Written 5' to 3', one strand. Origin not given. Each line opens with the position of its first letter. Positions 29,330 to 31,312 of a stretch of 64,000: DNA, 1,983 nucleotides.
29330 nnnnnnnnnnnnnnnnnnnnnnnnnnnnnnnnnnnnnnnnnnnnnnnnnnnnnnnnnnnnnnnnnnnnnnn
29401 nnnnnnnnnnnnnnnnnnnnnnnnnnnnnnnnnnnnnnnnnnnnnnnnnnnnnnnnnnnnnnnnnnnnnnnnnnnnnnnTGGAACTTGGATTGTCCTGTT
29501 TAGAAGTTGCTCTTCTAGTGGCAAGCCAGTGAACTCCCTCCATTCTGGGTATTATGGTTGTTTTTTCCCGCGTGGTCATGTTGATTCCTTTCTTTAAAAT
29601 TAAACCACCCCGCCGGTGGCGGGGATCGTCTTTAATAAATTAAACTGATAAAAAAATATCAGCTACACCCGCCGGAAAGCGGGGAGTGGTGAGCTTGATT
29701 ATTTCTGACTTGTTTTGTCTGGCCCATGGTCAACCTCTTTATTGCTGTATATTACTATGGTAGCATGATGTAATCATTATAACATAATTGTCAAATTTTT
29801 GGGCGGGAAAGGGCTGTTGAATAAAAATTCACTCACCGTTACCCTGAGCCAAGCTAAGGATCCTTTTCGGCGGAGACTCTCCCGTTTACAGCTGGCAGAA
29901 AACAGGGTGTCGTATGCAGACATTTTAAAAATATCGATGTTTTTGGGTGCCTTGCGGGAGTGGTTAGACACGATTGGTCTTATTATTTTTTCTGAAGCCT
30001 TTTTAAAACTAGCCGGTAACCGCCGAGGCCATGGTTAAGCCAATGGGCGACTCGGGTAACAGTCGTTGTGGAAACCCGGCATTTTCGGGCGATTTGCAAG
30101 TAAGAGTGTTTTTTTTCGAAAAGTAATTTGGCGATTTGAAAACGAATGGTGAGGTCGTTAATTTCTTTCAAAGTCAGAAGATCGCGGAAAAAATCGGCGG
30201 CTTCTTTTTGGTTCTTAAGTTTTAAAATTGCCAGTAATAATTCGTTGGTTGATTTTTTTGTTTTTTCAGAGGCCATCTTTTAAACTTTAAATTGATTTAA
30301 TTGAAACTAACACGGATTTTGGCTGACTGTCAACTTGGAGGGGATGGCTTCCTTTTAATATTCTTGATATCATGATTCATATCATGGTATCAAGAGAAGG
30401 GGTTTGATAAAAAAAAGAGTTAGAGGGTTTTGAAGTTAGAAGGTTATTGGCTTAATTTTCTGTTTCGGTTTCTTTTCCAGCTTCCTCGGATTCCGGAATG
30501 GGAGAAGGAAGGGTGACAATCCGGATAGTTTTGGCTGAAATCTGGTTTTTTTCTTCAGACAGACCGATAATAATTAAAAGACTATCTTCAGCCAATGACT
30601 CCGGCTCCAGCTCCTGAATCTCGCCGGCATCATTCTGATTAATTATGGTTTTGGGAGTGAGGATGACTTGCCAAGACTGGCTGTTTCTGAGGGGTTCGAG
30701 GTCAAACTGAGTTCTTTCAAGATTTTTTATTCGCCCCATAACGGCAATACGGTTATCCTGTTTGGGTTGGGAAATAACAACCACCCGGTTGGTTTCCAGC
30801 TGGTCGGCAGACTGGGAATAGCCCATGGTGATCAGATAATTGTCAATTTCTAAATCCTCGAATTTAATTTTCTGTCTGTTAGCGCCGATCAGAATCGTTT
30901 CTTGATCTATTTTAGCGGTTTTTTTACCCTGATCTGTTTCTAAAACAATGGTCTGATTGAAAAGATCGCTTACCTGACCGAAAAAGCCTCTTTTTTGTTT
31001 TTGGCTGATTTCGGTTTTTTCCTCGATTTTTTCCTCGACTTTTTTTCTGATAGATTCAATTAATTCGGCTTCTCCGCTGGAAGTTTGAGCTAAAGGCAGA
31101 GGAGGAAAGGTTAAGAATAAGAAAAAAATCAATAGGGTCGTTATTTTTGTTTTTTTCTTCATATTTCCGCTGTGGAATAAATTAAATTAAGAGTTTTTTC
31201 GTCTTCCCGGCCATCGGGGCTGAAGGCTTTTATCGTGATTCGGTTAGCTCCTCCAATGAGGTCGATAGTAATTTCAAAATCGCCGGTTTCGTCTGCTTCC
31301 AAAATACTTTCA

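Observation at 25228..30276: TrpR-like regulator heading an operon of an unknown protein plus two divergent PLP aminotransferase-like enzymes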

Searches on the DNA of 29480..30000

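Call 106: search_rna_families(source=window, start=29480, end=30000, threshold=evalue, max_evalue=10)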
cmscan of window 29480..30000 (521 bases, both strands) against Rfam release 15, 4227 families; matches with E-value up to 10: 2.
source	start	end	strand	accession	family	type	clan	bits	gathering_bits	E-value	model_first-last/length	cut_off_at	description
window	29720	29786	-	RF00189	SNORD95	Gene; snRNA; snoRNA; CD-box;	-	14.6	55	2.7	1-68/68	no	Small nucleolar RNA SNORD95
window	29643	29710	+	RF00571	SNORD65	Gene; snRNA; snoRNA; CD-box;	CL00057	14.3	41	2.3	1-73/73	no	Small nucleolar RNA SNORD65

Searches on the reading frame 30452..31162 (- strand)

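Call 3: search_protein_families(library=pfam, proteins=[window:30452-31162:-], max_evalue=0.1)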
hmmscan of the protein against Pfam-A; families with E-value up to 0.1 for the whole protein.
window:30452-31162:- (236 aa): 1 family
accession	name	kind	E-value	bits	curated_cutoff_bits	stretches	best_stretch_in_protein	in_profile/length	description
PF12070.13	SCAI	-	0.088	12.1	25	1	72-118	204-251/529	Protein SCAI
